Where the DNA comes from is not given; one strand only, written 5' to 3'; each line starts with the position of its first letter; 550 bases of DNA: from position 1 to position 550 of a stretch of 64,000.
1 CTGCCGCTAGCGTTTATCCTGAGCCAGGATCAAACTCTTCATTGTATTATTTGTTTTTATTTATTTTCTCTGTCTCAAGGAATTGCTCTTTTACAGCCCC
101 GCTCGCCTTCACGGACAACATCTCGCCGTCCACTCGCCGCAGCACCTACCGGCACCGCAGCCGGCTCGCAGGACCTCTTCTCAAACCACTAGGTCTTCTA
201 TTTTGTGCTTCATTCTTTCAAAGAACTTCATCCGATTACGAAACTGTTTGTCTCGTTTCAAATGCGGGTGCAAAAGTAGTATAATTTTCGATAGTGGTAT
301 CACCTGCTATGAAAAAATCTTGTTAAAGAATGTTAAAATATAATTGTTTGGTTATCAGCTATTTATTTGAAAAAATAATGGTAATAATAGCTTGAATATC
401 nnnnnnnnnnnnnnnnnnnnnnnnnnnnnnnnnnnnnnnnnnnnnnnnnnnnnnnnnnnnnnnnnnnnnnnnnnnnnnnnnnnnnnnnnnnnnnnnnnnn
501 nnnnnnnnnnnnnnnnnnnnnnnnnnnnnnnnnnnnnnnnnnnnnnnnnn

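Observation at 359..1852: Dockerin-tagged beta-helix protein as the last gene of a five-gene outer-membrane operon, abutting the rRNA operon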

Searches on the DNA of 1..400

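Call 5: search_rna_families(source=window, start=1, end=400, threshold=evalue, max_evalue=1)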
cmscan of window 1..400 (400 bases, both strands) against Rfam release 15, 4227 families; matches with E-value up to 1: 1.
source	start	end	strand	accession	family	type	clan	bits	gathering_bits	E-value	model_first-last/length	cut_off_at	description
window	1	45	-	RF00177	SSU_rRNA_bacteria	Gene; rRNA;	CL00111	31.5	50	1.4e-07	1-45/1533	3'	Bacterial small subunit ribosomal RNA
